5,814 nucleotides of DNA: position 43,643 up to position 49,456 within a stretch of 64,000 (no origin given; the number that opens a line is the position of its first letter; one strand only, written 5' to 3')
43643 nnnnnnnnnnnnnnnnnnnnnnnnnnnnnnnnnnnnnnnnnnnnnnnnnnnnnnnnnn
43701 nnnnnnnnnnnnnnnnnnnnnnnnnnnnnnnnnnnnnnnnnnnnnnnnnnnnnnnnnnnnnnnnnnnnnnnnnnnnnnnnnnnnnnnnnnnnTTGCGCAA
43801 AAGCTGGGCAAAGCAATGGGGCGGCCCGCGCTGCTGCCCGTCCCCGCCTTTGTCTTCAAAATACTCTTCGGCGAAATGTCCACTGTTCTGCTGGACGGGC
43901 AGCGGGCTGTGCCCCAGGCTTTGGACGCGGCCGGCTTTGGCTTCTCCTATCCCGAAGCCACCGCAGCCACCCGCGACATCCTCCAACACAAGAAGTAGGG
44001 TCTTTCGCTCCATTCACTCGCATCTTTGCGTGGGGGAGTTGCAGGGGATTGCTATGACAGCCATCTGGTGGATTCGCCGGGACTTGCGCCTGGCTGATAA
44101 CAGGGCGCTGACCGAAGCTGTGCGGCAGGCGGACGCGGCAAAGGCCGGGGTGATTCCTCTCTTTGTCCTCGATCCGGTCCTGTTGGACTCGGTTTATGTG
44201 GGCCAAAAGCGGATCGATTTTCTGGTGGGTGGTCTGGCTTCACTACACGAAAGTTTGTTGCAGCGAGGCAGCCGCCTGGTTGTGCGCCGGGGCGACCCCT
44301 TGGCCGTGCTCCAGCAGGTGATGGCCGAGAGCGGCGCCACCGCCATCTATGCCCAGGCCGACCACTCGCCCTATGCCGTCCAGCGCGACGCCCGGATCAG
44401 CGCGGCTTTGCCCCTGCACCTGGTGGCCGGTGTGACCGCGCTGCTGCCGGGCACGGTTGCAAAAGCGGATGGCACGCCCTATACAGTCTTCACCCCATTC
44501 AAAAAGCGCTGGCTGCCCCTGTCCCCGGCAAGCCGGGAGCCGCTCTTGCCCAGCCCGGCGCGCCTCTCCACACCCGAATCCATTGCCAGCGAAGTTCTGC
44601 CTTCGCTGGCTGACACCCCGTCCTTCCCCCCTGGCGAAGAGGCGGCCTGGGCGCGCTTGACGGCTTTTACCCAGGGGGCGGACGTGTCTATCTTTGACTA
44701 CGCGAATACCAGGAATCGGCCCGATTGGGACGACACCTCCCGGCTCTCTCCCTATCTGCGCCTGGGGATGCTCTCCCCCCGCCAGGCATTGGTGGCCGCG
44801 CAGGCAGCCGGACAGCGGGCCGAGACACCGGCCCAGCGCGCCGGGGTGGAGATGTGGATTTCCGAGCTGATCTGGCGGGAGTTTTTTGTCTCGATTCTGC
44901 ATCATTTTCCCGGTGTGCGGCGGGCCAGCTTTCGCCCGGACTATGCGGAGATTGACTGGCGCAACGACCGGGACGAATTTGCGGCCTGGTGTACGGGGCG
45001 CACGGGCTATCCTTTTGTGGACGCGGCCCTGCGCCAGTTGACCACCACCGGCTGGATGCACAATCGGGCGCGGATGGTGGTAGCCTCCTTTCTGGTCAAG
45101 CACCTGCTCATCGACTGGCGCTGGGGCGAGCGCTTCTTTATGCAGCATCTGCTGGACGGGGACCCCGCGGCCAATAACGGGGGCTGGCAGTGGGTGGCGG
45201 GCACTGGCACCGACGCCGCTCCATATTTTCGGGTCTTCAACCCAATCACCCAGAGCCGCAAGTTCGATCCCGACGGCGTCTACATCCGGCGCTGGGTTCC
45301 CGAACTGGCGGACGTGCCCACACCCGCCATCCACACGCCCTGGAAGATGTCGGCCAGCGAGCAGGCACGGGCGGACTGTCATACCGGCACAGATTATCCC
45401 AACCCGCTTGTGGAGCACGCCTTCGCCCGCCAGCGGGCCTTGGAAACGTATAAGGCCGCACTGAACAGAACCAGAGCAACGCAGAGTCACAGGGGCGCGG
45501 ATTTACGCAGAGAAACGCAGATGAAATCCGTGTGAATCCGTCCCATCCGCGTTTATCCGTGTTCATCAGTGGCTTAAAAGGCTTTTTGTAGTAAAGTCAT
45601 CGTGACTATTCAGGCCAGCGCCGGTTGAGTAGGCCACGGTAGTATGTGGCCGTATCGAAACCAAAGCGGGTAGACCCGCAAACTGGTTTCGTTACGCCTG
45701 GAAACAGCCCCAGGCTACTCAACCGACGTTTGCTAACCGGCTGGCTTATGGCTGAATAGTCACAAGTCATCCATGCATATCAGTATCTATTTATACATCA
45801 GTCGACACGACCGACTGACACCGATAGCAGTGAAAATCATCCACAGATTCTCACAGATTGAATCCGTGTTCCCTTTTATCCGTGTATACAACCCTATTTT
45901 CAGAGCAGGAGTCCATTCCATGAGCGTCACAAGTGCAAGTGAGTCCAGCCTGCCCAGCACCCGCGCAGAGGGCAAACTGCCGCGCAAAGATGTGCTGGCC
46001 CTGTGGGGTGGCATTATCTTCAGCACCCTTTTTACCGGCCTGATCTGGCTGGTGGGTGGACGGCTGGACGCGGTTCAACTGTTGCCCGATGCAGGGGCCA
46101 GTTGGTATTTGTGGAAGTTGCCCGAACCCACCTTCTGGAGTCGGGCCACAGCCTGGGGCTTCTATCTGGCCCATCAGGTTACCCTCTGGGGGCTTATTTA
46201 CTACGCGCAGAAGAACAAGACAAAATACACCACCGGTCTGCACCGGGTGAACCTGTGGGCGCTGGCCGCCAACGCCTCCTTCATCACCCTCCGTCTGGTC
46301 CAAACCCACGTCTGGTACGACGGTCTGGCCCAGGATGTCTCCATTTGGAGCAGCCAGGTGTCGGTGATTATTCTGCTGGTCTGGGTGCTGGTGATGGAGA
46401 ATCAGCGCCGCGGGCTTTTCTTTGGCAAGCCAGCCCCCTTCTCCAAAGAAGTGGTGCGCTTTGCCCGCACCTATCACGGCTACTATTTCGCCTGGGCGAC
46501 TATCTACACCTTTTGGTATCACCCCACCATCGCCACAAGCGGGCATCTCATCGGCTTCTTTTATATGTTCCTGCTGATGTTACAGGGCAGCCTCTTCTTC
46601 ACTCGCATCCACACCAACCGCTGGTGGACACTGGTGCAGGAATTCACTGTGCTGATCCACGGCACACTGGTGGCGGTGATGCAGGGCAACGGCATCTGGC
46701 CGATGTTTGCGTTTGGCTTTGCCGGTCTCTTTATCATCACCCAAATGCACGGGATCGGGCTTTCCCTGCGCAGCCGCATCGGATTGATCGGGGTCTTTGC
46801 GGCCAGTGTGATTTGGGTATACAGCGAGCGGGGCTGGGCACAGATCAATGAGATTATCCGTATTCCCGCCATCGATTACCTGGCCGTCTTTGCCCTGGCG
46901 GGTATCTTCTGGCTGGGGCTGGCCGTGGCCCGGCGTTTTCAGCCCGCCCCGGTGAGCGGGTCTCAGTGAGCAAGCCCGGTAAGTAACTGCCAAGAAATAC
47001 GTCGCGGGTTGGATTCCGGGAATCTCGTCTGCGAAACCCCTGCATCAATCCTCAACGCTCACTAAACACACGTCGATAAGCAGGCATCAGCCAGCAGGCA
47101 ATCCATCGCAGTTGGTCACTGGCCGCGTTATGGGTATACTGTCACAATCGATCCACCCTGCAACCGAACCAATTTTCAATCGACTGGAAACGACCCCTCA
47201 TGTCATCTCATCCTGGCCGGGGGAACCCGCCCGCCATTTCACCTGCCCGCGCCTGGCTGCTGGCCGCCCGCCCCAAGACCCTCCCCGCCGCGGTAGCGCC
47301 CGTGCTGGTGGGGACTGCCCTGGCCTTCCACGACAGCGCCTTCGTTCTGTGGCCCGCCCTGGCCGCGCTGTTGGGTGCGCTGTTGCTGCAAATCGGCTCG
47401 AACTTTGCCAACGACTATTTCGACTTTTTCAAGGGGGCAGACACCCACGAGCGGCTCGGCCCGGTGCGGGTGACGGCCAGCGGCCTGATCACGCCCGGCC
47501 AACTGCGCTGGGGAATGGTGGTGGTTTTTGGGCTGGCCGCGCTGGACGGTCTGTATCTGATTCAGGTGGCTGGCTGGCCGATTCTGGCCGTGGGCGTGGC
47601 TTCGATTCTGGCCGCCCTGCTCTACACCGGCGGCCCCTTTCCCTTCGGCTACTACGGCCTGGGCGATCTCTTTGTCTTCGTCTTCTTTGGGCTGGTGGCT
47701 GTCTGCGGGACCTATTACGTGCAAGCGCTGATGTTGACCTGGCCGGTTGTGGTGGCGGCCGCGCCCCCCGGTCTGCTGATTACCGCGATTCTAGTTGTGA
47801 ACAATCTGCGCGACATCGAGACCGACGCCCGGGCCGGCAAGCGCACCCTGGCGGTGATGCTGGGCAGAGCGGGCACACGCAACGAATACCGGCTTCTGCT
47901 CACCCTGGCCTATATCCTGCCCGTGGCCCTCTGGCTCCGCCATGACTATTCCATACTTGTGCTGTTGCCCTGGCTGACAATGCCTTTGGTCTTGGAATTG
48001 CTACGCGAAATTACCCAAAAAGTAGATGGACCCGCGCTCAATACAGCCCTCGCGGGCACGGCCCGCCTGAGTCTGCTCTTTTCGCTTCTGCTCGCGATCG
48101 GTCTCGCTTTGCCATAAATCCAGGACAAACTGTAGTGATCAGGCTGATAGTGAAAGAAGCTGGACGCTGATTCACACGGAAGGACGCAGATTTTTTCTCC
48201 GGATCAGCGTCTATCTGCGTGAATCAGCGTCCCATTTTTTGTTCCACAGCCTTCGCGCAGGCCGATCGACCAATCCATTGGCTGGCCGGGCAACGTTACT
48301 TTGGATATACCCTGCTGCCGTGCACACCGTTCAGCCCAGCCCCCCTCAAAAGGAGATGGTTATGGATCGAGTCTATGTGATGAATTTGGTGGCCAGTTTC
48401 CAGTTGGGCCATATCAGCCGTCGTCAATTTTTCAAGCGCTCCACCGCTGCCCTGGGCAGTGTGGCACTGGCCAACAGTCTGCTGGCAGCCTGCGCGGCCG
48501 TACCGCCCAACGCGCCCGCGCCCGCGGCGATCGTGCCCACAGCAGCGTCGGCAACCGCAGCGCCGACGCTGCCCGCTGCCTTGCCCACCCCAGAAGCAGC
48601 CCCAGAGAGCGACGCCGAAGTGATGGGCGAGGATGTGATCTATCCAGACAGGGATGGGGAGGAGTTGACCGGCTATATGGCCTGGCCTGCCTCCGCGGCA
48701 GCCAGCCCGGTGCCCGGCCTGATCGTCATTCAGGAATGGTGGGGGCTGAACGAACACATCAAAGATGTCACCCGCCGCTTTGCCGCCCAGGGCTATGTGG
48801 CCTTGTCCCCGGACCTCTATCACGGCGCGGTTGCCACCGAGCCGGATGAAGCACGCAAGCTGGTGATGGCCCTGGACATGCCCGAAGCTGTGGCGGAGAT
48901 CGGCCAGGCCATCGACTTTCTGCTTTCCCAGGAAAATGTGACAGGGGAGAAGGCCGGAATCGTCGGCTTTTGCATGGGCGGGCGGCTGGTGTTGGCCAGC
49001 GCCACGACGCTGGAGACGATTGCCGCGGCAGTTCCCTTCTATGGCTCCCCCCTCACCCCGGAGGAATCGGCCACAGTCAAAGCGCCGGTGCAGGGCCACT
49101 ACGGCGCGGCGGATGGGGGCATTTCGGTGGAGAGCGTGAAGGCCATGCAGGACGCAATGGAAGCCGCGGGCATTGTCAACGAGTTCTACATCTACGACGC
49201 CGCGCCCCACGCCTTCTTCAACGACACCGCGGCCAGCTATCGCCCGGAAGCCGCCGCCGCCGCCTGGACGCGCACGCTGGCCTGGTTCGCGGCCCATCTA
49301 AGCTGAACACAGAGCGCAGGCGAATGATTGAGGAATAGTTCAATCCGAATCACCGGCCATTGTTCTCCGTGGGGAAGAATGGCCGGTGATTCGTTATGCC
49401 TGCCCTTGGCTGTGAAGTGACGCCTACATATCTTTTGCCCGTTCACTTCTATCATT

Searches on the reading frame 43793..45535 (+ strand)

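Call 12: search_protein_families(library=pfam, proteins=[window:43793-45535:+])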
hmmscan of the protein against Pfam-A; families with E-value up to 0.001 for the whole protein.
window:43793-45535:+ (580 aa): 2 families
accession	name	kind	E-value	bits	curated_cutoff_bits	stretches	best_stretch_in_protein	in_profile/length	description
PF03441.19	FAD_binding_7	-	1.5e-93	312.3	27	1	355-554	1-202/203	FAD binding domain of DNA photolyase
PF00875.24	DNA_photolyase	-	7.8e-40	136.9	26.6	1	91-242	2-154/164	DNA photolyase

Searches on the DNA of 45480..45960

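Call 60: search_rna_families(source=window, start=45480, end=45960, threshold=evalue, max_evalue=1)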
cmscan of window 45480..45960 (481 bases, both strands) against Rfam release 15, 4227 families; matches with E-value up to 1: 0.
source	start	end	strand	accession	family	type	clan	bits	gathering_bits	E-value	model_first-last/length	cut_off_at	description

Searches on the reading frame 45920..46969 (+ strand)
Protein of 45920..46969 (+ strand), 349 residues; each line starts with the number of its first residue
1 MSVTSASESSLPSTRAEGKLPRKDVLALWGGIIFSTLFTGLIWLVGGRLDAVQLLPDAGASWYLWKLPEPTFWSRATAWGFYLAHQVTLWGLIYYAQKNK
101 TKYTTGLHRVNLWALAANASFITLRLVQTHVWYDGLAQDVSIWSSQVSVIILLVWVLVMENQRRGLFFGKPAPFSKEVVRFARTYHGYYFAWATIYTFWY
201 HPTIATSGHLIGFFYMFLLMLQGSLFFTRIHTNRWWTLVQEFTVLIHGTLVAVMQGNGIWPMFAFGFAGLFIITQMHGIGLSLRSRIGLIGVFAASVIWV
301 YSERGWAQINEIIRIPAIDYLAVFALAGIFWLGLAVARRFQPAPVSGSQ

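Call 12: search_protein_families(library=pfam, proteins=[window:45920-46969:+])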
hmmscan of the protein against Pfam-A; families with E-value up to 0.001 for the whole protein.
window:45920-46969:+ (349 aa): 0 families

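Call 15: find_encoding_contigs(protein=window:45920-46969:+, flank=10000, max_places=6)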
Protein window:45920-46969:+ (349 aa): no gene with exactly this product is on record in the collection.

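Call 29: find_homologous_proteins(query=window:45920-46969:+, max_evalue=0.00001)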
Query window:45920-46969:+ (349 aa): 3540 proteins with E <= 0.00001 among 7448 candidates; the best 120 are listed.
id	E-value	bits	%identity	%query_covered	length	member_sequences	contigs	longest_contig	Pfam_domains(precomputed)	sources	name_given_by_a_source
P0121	5.3e-194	663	83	98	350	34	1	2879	-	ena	-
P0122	6.5e-192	656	82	98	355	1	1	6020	-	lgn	-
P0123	1.3e-189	648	80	100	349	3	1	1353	-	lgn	-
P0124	3.1e-184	630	80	98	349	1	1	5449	-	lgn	-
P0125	3.1e-167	575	72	96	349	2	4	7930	-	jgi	jgi:hypothetical protein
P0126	1.1e-165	569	73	95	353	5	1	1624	-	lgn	-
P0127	6.4e-165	567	72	97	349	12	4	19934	-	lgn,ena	-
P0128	3.4e-164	565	74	94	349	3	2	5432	-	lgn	-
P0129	6.9e-163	560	71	97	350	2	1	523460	-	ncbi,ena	-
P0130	8.5e-163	560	73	93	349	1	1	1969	-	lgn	-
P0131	2.6e-162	558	69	99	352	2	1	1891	-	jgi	jgi:hypothetical protein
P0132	5.8e-162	557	72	98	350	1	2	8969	-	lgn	-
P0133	5.8e-162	557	72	97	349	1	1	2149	-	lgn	-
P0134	1.3e-161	556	70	98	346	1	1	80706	-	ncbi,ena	-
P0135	2.6e-161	555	73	95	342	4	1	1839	-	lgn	-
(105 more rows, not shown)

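Call 34: find_encoding_contigs(protein=P0122, flank=4000, max_places=2)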
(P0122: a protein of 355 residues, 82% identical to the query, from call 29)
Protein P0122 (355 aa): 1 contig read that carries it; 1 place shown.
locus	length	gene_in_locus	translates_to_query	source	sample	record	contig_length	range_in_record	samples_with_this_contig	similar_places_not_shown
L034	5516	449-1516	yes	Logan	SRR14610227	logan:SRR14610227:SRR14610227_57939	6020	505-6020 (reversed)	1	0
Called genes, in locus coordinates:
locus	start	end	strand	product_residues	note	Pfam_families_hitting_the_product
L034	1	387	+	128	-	?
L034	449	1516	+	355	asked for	-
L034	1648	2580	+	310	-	PF01040:UbiA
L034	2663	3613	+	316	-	-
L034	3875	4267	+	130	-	PF02152:FolB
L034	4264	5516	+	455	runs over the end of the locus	PF01288:HPPK, PF01227:GTP_cyclohydroI, PF14489:QueF (weak)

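Call 35: find_encoding_contigs(protein=P0124, flank=4000, max_places=2)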
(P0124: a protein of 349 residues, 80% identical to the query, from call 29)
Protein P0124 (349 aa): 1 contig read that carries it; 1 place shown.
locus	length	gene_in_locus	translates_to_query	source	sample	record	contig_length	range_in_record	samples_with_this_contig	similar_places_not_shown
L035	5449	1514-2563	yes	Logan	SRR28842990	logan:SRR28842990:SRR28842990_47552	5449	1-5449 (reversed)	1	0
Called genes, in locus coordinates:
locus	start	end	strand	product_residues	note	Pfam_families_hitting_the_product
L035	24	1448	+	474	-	PF00875:DNA_photolyase, PF03441:FAD_binding_7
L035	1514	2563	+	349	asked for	-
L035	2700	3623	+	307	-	PF01040:UbiA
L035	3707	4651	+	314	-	PF01738:DLH, PF00326:Peptidase_S9 (faint), PF08840:BAAT_C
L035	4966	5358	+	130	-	PF02152:FolB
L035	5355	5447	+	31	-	?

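Call 36: find_encoding_contigs(protein=P0129, flank=4000, max_places=2)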
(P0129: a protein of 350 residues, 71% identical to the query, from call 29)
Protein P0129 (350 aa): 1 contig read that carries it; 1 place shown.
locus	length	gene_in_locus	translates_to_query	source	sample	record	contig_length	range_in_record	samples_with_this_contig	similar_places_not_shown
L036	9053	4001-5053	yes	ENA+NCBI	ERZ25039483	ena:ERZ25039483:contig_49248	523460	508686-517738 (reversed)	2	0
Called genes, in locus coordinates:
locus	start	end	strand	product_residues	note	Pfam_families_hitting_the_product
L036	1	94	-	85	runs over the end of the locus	-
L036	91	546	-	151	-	PF02585:PIG-L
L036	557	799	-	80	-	PF02826:2-Hacid_dh_C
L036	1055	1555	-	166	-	PF00389:2-Hacid_dh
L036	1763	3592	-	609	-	PF02705:K_trans, PF22776:K_trans_C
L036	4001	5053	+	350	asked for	-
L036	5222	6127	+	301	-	PF01040:UbiA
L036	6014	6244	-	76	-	-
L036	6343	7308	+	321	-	PF12740:PETase (weak), PF01738:DLH, PF08840:BAAT_C (weak)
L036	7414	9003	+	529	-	PF01593:Amino_oxidase, PF13450:NAD_binding_8, PF01266:DAO (weak)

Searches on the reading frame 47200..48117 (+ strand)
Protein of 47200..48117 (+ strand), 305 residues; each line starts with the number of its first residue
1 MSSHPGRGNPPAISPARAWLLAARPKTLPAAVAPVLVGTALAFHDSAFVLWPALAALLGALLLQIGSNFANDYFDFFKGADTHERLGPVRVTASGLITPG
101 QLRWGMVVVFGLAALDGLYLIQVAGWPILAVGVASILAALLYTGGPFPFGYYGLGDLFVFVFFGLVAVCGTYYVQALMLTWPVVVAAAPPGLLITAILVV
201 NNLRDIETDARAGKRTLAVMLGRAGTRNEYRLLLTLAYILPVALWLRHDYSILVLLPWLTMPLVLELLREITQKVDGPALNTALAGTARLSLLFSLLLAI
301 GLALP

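Call 12: search_protein_families(library=pfam, proteins=[window:47200-48117:+])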
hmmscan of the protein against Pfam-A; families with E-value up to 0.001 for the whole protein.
window:47200-48117:+ (305 aa): 1 family
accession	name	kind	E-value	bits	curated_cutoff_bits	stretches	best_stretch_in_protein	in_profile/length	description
PF01040.23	UbiA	-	4.4e-33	115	34.2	1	31-266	1-226/250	UbiA prenyltransferase family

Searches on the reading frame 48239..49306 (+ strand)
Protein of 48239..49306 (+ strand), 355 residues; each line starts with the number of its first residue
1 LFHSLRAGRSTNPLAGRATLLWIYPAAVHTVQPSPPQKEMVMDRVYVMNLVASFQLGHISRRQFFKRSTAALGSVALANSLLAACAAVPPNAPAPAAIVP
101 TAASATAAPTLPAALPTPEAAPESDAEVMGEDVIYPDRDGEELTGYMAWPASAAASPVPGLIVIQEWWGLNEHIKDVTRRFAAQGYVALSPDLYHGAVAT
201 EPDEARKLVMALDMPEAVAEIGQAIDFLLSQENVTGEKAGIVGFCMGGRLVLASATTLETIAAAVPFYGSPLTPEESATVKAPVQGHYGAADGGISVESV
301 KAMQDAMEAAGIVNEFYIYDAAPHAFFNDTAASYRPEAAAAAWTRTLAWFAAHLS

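Call 12: search_protein_families(library=pfam, proteins=[window:48239-49306:+])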
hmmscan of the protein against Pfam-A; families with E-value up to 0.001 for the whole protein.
window:48239-49306:+ (355 aa): 3 families
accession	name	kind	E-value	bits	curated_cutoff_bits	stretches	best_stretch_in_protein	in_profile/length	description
PF01738.24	DLH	-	3.4e-54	184.2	21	1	144-353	2-216/217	Dienelactone hydrolase family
PF08840.17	BAAT_C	-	1.4e-08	35.5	20.9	1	223-291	8-76/210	BAAT / Acyl-CoA thioester hydrolase C terminal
PF12740.14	PETase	-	0.00058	19.8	28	1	145-267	42-155/263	PET hydrolase-like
